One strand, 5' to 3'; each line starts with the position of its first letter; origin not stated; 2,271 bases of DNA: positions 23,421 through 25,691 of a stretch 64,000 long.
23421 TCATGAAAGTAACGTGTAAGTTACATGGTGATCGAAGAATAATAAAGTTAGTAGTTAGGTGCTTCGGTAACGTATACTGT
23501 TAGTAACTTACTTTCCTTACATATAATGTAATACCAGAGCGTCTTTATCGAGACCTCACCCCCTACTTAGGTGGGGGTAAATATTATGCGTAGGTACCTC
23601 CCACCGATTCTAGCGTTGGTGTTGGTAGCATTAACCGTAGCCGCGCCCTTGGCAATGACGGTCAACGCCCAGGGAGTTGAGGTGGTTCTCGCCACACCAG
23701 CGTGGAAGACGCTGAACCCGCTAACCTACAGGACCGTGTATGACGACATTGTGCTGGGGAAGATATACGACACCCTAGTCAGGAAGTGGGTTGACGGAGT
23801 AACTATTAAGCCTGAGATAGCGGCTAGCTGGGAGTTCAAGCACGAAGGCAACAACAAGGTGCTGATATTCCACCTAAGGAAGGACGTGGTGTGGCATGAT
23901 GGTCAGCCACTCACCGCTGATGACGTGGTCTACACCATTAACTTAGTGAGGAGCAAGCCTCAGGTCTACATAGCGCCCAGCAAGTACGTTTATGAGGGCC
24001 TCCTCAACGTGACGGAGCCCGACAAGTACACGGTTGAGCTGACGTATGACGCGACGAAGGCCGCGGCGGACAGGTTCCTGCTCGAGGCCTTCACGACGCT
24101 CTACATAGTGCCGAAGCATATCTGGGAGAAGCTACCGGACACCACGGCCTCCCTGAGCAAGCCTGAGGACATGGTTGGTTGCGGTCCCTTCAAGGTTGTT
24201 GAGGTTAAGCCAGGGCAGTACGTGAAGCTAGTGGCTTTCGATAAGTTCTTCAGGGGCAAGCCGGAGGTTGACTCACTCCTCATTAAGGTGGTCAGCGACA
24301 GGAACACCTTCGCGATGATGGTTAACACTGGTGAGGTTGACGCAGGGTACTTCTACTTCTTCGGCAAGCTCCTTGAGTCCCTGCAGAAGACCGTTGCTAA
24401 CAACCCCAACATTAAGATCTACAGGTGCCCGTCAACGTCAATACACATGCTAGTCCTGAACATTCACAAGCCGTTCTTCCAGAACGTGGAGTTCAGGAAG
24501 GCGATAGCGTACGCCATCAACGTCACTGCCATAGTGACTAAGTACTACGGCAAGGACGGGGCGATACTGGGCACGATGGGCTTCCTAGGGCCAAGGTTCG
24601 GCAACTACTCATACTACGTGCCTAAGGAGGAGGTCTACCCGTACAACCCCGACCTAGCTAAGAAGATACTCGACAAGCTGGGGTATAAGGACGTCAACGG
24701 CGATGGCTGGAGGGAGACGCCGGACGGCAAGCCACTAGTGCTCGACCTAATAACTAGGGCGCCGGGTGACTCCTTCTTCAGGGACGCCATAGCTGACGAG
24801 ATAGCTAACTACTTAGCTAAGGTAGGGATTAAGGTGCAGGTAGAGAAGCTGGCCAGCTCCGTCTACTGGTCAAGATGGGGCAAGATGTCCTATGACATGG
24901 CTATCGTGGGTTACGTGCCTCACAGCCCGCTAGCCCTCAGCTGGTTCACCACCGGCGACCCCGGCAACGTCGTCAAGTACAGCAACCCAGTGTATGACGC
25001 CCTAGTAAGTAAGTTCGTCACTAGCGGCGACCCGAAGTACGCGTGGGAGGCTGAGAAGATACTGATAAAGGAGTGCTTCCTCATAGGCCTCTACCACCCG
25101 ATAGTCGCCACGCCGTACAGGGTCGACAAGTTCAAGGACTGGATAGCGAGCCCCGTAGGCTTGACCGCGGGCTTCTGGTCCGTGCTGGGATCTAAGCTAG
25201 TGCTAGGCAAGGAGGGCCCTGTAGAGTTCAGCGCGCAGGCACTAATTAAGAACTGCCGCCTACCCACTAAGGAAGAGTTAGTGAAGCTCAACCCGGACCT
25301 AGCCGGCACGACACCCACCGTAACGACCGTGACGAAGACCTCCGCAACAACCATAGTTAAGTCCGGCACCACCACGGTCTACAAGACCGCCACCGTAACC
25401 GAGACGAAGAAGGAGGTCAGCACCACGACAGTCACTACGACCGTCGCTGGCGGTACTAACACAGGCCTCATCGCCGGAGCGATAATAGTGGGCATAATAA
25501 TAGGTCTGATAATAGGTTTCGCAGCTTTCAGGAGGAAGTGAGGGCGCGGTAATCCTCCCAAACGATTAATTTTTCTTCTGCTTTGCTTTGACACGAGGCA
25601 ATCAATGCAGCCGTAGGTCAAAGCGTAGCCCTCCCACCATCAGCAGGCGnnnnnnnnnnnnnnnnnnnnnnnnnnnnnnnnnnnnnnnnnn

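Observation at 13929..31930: Putative archaeal glycan/glycopeptide utilisation locus (beta- and alpha-mannosidase, GlcNAc-type kinase, Opp-type importer)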

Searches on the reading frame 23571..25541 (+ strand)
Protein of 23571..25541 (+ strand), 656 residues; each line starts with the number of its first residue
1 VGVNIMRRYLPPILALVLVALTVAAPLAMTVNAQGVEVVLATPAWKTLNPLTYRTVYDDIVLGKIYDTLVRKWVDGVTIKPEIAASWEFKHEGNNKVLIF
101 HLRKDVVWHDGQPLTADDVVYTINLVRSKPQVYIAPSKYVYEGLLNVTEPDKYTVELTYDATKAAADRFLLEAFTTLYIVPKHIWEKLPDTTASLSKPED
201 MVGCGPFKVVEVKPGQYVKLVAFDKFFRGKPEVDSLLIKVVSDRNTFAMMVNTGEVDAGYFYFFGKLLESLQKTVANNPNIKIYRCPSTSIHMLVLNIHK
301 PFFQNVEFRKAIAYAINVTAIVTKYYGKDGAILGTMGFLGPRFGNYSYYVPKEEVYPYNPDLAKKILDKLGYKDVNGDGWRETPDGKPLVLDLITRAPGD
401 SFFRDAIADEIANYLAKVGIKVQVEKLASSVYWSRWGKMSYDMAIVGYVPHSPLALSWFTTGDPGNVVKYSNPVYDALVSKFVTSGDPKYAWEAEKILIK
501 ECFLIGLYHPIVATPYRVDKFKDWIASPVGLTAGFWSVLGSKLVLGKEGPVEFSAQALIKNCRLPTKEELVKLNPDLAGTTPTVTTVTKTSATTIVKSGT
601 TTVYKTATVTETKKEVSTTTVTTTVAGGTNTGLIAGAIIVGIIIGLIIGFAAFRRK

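Call 3: search_protein_families(library=pfam, proteins=[window:23571-25541:+])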
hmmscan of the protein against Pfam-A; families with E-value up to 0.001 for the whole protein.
window:23571-25541:+ (656 aa): 1 family
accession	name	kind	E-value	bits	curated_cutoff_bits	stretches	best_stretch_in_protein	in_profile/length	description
PF00496.27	SBP_bac_5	-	1.6e-75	255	32.4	1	78-455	1-353/368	Bacterial extracellular solute-binding proteins, family 5 Middle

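Call 9: search_protein_families(library=ncbifam, max_evalue=0.01, proteins=[window:23571-25541:+])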
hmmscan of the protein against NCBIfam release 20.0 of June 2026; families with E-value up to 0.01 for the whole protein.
window:23571-25541:+ (656 aa): 11 families
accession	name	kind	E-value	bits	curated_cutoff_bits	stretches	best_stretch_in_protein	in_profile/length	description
NF045467.1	Opp4A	equivalog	4.4e-51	173.8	650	2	151-425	160-431/556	oligopeptide ABC transporter substrate-binding protein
TIGR02294.1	nickel_nikA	equivalog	2.8e-34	118.5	393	1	48-445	19-397/501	nickel ABC transporter substrate-binding protein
NF011689.0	PRK15109.1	equivalog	3.4e-30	105.2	560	1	46-531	45-530/547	ABC transporter substrate-binding protein SapA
NF045468.1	Opp5A_nikA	equivalog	5.1e-28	97.8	600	1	65-426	44-367/488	nickel ABC transporter substrate-binding protein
NF047575.1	opine_bind_CntA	exception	8.6e-27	93.9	800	1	46-443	48-428/535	staphylopine-dependent metal ABC transporter substrate-binding lipoprotein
NF043070.1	DppA_dipep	equivalog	2.9e-21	75.6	1005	1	14-375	13-371/535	dipeptide ABC transporter periplasmic-binding protein DppA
NF011942.0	PRK15413.1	equivalog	4.5e-20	71.8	594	1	17-374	9-345/512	glutathione ABC transporter substrate-binding protein GsiB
TIGR04028.1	SBP_KPN_01854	hypoth_equivalog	5.4e-19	68.1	468.5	1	45-425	10-380/509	TIGR04028 family ABC transporter substrate-binding protein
NF011684.0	PRK15104.1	equivalog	3e-16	59.2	947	1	37-508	41-509/543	oligopeptide ABC transporter substrate-binding protein OppA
NF007287.0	PRK09755.1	equivalog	2.8e-12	46.2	1098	1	59-327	58-327/535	ABC transporter substrate-binding protein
NF010149.0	PRK13626.1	equivalog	3.1e-08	32.7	476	1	62-244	147-307/552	HTH-type transcriptional regulator SgrR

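Call 18: search_solved_structures(query=window:23571-25541:+, max_evalue=0.00001)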
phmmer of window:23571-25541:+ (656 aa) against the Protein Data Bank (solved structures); distinct sequences matched with E-value up to 0.00001: 91 (the best 60 are shown).
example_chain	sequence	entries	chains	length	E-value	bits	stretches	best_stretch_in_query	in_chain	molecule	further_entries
4pfu_A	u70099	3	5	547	1.5e-34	122.8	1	83-444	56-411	ABC transporter substrate-binding protein | Mannoside ABC transport system, sugar-binding protein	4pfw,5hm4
4pft_A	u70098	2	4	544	2.7e-32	115.3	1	80-494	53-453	ABC transporter substrate-binding protein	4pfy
7ebm_A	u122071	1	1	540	3e-32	115.2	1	93-452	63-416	Peptide ABC transporter, periplasmic peptide-binding protein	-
1vr5_A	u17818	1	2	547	3e-32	115.2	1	80-494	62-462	oligopeptide ABC transporter, periplasmic oligopeptide-binding protein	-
6lzu_A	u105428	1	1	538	4.6e-32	114.5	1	93-453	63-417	Peptide ABC transporter, periplasmic peptide-binding protein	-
6lzv_A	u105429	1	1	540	5.5e-32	114.3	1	93-453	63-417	Peptide ABC transporter, periplasmic peptide-binding protein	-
5yqw_A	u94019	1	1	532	6.2e-32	114.1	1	93-452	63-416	Peptide ABC transporter, periplasmic peptide-binding protein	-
6lzt_A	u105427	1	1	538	6.4e-32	114.1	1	93-452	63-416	Peptide ABC transporter, periplasmic peptide-binding protein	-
6lzw_A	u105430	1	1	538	6.4e-32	114.1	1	93-452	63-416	Peptide ABC transporter, periplasmic peptide-binding protein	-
6lzq_A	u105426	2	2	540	6.8e-32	114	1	93-452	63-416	Peptide ABC transporter, periplasmic peptide-binding protein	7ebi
5isu_A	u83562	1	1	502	6.8e-32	114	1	79-488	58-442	Lmo0135 protein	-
1xoc_A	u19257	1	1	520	1.2e-30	109.9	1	72-448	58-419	Oligopeptide-binding protein appA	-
1zty_A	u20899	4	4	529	7.9e-30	107.2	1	90-451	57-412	Chitin Oligosaccharide Binding Protein | Peptide ABC transporter, periplasmic peptide-binding protein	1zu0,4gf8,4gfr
8i5j_A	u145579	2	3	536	8.2e-30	107.1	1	90-451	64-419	ABC transporter substrate-binding protein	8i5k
6i3g_A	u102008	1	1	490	2.8e-29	105.3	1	87-484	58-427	ABC transporter, substrate-binding protein, family 5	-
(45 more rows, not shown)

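Call 21: find_homologous_proteins(query=window:23571-25541:+, max_evalue=1e-30)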
Query window:23571-25541:+ (656 aa): 201 proteins with E <= 1e-30 among 8000 candidates; the best 120 are listed.
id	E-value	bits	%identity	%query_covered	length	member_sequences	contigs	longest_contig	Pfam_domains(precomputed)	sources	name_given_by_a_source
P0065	0.0e+0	1420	95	99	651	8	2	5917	PF00496.28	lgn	-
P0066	0.0e+0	1090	73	99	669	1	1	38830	PF00496.28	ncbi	-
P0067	0.0e+0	1084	73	98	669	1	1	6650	PF00496.28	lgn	-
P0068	0.0e+0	1080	72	99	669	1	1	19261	PF00496.28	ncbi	-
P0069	0.0e+0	1071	80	85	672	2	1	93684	PF00496.28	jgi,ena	-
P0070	0.0e+0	1016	75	83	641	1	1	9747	PF00496.28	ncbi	-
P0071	1.3e-203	696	57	82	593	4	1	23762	PF00496.28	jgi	-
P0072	2.4e-199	682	58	79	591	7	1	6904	PF00496.28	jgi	-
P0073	6.0e-199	681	59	77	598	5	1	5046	PF00496.28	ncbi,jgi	-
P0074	8.0e-198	677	56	82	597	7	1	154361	PF00496.28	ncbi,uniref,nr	ncbi:CGP-CTERM sorting domain-containing protein [Thermococcus sp. M39]|uniref:ABC transporter subst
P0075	1.3e-197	676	56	82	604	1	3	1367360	PF00496.28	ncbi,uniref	ncbi:ABC transporter substrate-binding protein [Pyrococcus kukulkanii]|uniref:ABC transporter substr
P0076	2.3e-196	672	55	82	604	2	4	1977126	PF00496.28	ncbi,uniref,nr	ncbi:ABC transporter substrate-binding protein [Pyrococcus kukulkanii]|uniref:Solute-binding protein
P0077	8.4e-196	670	55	82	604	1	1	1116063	PF00496.28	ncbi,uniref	ncbi:ABC transporter substrate-binding protein [Pyrococcus kukulkanii]|uniref:ABC transporter substr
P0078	6.1e-193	661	50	99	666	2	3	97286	PF00496.28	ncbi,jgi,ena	-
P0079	1.9e-130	455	41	94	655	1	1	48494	PF00496.28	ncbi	-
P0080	1.1e-108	383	40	80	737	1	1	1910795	PF10779.15,PF00496.28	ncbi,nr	ncbi:hypothetical protein J4526_08690 [Desulfurococcaceae archaeon MEX13E-LK6-19]|nr:hypothetical pr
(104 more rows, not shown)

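Call 22: find_encoding_contigs(protein=P0069, flank=10000, max_places=1)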
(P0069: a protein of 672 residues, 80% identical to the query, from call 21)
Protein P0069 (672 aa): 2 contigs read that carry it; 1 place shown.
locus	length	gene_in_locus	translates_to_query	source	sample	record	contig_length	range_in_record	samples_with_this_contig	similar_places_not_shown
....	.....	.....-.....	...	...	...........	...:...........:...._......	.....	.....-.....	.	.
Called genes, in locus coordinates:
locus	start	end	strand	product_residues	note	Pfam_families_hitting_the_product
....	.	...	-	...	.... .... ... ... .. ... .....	-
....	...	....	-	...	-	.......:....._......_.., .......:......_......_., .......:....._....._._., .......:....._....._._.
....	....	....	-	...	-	-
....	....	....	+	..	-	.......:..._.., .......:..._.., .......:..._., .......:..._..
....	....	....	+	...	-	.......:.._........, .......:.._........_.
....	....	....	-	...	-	-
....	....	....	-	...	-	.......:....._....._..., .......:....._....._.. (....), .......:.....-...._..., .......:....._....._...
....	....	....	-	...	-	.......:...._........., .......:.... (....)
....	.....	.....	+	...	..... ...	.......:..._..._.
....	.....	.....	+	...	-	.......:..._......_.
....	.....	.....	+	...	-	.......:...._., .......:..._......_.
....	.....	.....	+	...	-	-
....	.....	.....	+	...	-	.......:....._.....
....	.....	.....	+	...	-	-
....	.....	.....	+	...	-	-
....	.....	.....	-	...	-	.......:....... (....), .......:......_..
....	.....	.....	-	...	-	-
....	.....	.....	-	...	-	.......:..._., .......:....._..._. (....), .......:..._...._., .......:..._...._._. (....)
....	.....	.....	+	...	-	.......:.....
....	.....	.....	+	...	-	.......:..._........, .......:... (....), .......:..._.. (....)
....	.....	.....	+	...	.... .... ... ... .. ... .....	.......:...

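Call 23: find_encoding_contigs(protein=P0066, flank=10000, max_places=1)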
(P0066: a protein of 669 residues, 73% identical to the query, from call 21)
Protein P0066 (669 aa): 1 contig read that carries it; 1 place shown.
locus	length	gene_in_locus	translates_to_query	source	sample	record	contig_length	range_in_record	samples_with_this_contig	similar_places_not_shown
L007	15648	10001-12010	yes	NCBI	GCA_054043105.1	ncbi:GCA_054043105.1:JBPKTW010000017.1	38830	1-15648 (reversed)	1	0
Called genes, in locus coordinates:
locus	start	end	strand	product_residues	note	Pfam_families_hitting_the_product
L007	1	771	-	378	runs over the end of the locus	PF02638:GHL10 (faint)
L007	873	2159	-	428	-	PF04734:Ceramidase_alk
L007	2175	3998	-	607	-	PF13522:GATase_6, PF13537:GATase_7, PF01380:SIS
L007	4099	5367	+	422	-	PF00246:Peptidase_M14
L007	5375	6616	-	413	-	PF13527:Acetyltransf_9, PF00583:Acetyltransf_1, PF13508:Acetyltransf_7 (weak), PF08445:FR47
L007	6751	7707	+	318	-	PF00005:ABC_tran, PF13304:AAA_21 (faint), PF08352:oligo_HPY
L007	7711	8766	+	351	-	PF00005:ABC_tran, PF13304:AAA_21 (faint), PF08352:oligo_HPY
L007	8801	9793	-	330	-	PF04014:MazE_antitoxin, PF01895:PhoU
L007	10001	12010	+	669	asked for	PF00496:SBP_bac_5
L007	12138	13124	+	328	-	PF00528:BPD_transp_1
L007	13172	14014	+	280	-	PF00528:BPD_transp_1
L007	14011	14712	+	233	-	-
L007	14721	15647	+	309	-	?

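Call 24: find_encoding_contigs(protein=P0076, flank=10000, max_places=1)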
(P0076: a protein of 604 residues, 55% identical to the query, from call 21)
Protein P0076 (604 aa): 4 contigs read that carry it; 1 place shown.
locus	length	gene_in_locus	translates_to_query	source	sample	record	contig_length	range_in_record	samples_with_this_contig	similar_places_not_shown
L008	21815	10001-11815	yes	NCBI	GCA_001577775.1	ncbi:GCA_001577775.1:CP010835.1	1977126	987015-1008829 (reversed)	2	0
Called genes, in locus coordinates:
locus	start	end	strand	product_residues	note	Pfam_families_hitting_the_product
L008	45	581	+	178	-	PF13404:HTH_AsnC-type (weak), PF13412:HTH_24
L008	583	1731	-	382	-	PF01979:Amidohydro_1, PF07969:Amidohydro_3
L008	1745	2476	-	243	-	PF13580:SIS_2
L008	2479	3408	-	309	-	PF00583:Acetyltransf_1, PF13420:Acetyltransf_4 (faint), PF13527:Acetyltransf_9, PF13673:Acetyltransf_10, PF17013:Acetyltransf_15 (faint), PF13508:Acetyltransf_7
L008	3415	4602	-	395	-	PF00246:Peptidase_M14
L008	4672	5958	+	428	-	PF04734:Ceramidase_alk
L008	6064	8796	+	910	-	PF13200:DUF4015, PF09825:BPL_N (faint)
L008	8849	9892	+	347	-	PF01380:SIS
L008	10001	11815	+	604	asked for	PF00496:SBP_bac_5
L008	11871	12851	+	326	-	PF00528:BPD_transp_1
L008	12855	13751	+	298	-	PF00528:BPD_transp_1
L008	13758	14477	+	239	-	-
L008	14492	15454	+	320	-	PF01869:BcrAD_BadFG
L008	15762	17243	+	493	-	PF00474:SSF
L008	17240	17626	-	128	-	PF05763:DUF835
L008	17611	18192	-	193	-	PF02915:Rubrerythrin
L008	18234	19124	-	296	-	PF00142:Fer4_NifH (faint), PF01656:CbiA, PF10609:ParA, PF13614:AAA_31 (faint), PF00037:Fer4 (weak), PF14697:Fer4_21, PF12838:Fer4_7 (weak), PF10609:ParA (weak), +2 more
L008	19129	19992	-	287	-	PF01656:CbiA, PF10609:ParA, PF13614:AAA_31 (weak), PF13187:Fer4_9 (weak), PF00037:Fer4 (weak), PF12837:Fer4_6 (weak), PF14697:Fer4_21, PF12838:Fer4_7 (weak), +3 more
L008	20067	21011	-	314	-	PF04055:Radical_SAM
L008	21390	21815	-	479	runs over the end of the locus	-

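Call 26: find_encoding_contigs(protein=P0078, flank=10000, max_places=1)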
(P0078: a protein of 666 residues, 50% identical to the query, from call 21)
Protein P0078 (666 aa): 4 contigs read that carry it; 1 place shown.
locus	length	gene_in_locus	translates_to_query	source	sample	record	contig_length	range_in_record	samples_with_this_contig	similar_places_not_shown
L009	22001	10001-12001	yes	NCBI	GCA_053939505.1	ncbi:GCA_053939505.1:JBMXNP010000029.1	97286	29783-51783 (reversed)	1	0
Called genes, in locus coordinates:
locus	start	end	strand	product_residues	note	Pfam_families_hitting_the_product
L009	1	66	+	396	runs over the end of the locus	PF01855:POR_N, PF17147:PFOR_II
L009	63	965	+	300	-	PF02775:TPP_enzyme_C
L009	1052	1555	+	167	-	-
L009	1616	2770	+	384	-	PF00465:Fe-ADH, PF13685:Fe-ADH_2 (weak), PF25137:ADH_Fe_C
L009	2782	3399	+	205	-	PF03692:CxxCxxCC (weak)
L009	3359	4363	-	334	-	PF01113:DapB_N (weak), PF19328:DAP_DH_C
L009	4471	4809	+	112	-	PF03091:CutA1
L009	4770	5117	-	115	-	-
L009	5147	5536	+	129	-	PF19025:DUF5751 (weak)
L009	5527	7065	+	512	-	PF04055:Radical_SAM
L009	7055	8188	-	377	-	PF13462:Thioredoxin_4, PF01323:DSBA (faint)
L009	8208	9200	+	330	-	PF01408:GFO_IDH_MocA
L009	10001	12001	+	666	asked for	PF00496:SBP_bac_5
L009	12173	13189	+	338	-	PF00528:BPD_transp_1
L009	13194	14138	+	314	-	PF00528:BPD_transp_1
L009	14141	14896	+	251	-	-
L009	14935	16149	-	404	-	PF07555:NAGidase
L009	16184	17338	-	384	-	PF00246:Peptidase_M14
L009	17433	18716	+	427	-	PF04734:Ceramidase_alk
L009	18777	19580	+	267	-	PF01261:AP_endonuc_2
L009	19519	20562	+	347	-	PF01408:GFO_IDH_MocA, PF03447:NAD_binding_3, PF22725:GFO_IDH_MocA_C3, PF02894:GFO_IDH_MocA_C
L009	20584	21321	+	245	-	PF13580:SIS_2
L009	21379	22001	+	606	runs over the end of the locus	PF13522:GATase_6, PF13537:GATase_7, PF01380:SIS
